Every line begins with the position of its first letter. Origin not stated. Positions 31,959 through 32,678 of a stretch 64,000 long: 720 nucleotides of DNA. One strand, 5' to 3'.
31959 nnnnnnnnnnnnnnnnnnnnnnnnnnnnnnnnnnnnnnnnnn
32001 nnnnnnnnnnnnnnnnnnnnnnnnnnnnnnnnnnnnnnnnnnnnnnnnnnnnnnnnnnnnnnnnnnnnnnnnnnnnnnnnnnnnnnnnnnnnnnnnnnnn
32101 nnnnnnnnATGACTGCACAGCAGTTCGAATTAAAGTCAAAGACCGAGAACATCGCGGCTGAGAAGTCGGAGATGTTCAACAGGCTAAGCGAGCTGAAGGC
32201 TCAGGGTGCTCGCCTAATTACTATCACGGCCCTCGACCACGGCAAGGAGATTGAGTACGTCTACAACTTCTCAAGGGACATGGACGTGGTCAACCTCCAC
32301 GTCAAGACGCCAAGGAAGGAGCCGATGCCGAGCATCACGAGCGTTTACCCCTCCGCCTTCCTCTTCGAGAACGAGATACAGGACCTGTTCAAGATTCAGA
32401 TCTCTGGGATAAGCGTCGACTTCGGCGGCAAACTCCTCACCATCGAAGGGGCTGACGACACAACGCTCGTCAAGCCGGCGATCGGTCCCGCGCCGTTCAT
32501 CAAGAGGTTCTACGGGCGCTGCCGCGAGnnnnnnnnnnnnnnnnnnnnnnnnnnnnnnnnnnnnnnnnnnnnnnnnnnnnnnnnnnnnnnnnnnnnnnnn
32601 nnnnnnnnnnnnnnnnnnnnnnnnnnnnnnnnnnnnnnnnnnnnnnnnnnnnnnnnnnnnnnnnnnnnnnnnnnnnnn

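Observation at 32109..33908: NuoC/EchD-like hydrogenase subunit fused to a complete GltD/NfnB-type NAD(P)H flavoprotein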

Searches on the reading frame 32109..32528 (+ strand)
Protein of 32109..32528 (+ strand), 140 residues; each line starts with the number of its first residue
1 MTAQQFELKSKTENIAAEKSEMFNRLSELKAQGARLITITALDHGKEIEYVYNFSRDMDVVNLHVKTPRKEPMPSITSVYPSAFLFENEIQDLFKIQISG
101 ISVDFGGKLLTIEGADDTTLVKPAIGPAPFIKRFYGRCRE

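Call 22: search_protein_representatives(protein=window:32109-32528:+)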
Query: 140 residues. Proteins with E-value up to 0.001 (for the whole library): 669; up to 1e-10: 121; up to 1e-30: 2. The best 150 are listed.
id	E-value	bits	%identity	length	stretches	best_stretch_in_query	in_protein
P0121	1.7e-68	244.7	80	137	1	1-137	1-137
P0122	6.9e-41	155.4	74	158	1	1-98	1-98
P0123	1.7e-30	121.8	82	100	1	1-71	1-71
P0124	1.7e-23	99.1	49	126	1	29-128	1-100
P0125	2.5e-20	88.9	40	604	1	14-140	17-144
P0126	5.2e-18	81.4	41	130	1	18-122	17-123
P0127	9.3e-18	80.6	40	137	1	12-114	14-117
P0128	1.1e-17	80.3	37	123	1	24-123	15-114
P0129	1.9e-17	79.6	40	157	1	16-123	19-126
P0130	2.2e-17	79.4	38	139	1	20-121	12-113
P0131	8.6e-17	77.5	40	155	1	20-116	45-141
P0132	1.3e-16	76.9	37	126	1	13-129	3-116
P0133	2.8e-16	75.8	36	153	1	15-129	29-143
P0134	3.3e-16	75.6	32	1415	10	67-125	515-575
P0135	8.2e-16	74.3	37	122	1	24-122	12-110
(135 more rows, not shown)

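Call 28: search_solved_structures(query=window:32109-32528:+, max_evalue=1, show_alignments=2)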
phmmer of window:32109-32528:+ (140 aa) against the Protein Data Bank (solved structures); distinct sequences matched with E-value up to 1: 20.
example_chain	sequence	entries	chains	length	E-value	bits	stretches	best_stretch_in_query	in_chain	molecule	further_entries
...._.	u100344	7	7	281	0.0009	22.4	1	32-100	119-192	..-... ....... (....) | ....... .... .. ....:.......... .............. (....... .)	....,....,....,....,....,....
6yj4_C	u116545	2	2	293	0.00099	22.3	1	32-100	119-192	NUGM protein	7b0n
7zm7_G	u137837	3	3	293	0.0017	21.5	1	32-100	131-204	NADH-ubiquinone oxidoreductase 30.4 kDa subunit-like protein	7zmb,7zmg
6u8y_K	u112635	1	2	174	0.0025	21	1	16-100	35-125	NADH dehydrogenase subunit C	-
8qby_C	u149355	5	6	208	0.0049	20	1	34-102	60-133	NADH-quinone oxidoreductase subunit C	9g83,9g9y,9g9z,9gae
3mcr_A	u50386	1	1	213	0.17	15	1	43-100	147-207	NADH dehydrogenase, subunit C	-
2fug_5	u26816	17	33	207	0.22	14.7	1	64-122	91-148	NADH-quinone oxidoreductase chain 5 | NADH-QUINONE OXIDOREDUCTASE SUBUNIT 5 | NADH-quinone oxidoreductase subunit C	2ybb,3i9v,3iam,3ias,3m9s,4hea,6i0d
9iho_C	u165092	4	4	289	0.23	14.6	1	31-100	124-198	NUGM (30 kDa) subunit of mitochondrial NADH:ubiquinone oxidoreductase (Complex I)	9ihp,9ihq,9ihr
5xtb_P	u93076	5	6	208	0.34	14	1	30-97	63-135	NADH dehydrogenase [ubiquinone] iron-sulfur protein 3, mitochondrial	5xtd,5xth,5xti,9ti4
7zd6_5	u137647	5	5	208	0.36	14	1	32-97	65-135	NADH dehydrogenase [ubiquinone] iron-sulfur protein 3, mitochondrial | Complex I-30kD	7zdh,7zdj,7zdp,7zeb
5lnk_5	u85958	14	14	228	0.43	13.7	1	32-97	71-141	Mitochondrial complex I, 30 kDa subunit | NADH:ubiquinone oxidoreductase core subunit S3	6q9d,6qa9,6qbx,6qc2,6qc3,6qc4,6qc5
5b3p_A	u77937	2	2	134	0.46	13.6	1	64-100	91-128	NADH-quinone oxidoreductase subunit 5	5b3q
6x89_S3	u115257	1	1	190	0.47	13.6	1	45-100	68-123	NDUS3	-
9cwt_P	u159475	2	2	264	0.54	13.4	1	30-97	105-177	NADH dehydrogenase [ubiquinone] iron-sulfur protein 3, mitochondrial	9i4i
7ar7_C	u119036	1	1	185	0.55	13.4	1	45-98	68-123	NADH dehydrogenase [ubiquinone] iron-sulfur protein 3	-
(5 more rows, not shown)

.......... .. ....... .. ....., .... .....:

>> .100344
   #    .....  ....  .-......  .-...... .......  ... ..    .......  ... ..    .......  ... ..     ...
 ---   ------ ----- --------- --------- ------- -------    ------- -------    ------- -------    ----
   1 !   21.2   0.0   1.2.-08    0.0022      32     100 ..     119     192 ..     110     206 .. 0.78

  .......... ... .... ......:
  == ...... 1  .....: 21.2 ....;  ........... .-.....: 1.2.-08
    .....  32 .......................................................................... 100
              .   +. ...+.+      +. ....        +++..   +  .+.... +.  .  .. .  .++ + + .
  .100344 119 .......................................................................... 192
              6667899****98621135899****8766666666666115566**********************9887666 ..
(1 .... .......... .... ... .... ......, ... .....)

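Call 79: predict_structure(alignment_id=A2)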
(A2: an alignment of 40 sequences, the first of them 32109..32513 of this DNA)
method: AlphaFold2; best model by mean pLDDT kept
length: 135 residues; sequences in the alignment: 40
mean_pLDDT: 76.8   pTM: 0.65
mean pLDDT of the five models: 76.8, 74.3, 74.2, 74.0, 71.6
residues with pLDDT >= 90: 47; 70-90: 45; 50-70: 23; < 50: 20
segments of 3 or more residues with pLDDT < 50: 117-123, 132-135
pLDDT, mean of each block of 10 residues (from residue 1): 56 89 91 92 92 91 92 89 87 84 55 47 50 45
secondary structure, 60 per line:
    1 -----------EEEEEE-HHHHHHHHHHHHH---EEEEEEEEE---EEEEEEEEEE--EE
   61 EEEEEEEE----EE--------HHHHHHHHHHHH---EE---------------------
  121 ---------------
elements in order: E12-17 H19-31 E35-43 E47-56 E59-68 H83-94

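Call 81: fold_search(model_id=the predicted structure, library=pdb)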
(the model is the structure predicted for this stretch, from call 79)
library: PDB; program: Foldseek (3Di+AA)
matches with E <= 10: 848; with E <= 0.001: 42
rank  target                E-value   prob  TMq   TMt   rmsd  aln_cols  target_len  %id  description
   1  9g83_C                9.4e-06  1.00  0.61  0.43   1.7       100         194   27  Respiratory supercomplex CI1-CIII2-CIV2-(cbb3)1 from alphaproteobacterium (released 2026-02-04)
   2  5lnk_5                1.4e-05  1.00  0.60  0.40   8.1       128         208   23  Entire ovine respiratory complex I (released 2016-11-23)
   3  7arc_C                1.6e-05  1.00  0.60  0.38   2.0       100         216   22  Cryo-EM structure of Polytomella Complex-I (peripheral arm) (released 2021-12-08)
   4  7zm7_G                1.8e-05  1.00  0.59  0.34   4.4       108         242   27  CryoEM structure of mitochondrial complex I from Chaetomium thermophilum (inhibited by DDM) (released 2022-11-30)
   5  8e73_S3               2.3e-05  1.00  0.60  0.45   5.6       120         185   23  Vigna radiata supercomplex I+III2 (full bridge) (released 2023-01-11)
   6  6x89_S3               2.8e-05  1.00  0.59  0.44   1.6        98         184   22  Vigna radiata mitochondrial complex I* (released 2020-09-02)
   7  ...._G                2.8e-05  1.00  0.59  0.34   4.5       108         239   27  Cryo-EM structure of respiratory complex I from Yarrowia lipolytica at 3.2 A resolution (released 2019-12-11)
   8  7aqr_C                3.2e-05  1.00  0.59  0.44   2.0       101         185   23  Cryo-EM structure of Arabidopsis thaliana Complex-I (peripheral arm) (released 2021-12-08)
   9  6g2j_C                3.9e-05  1.00  0.60  0.40   4.3       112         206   22  Mouse mitochondrial complex I in the active state (released 2018-06-06)
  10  6zr2_C                5.1e-05  1.00  0.62  0.41   5.6       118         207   24  Cryo-EM structure of respiratory complex I in the active state from Mus musculus at 3.1 A (released 2020-10-21)
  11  6cfw_K                5.1e-05  1.00  0.61  0.50   8.6       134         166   13  cryoEM structure of a respiratory membrane-bound hydrogenase (released 2018-05-23)
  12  6yj4_C                5.4e-05  1.00  0.62  0.36   5.7       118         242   25  Structure of Yarrowia lipolytica complex I at 2.7 A (released 2020-08-12)
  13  8qby_C                5.8e-05  1.00  0.61  0.44   1.7       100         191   27  Respiratory complex I from Paracoccus denitrificans in MSP2N2 nanodiscs (released 2024-09-11)
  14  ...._G                7.5e-05  1.00  0.58  0.39   4.6       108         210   28  Cryo-EM structure of a respiratory complex I assembly intermediate with NDUFAF2 (released 2018-10-10)
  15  9f5x_D                8.0e-05  1.00  0.58  0.37   4.3       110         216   22  Structure of the Chlamydomonas reinhardtii respiratory supercomplex I1 III2 IV2 (released 2025-03-12)
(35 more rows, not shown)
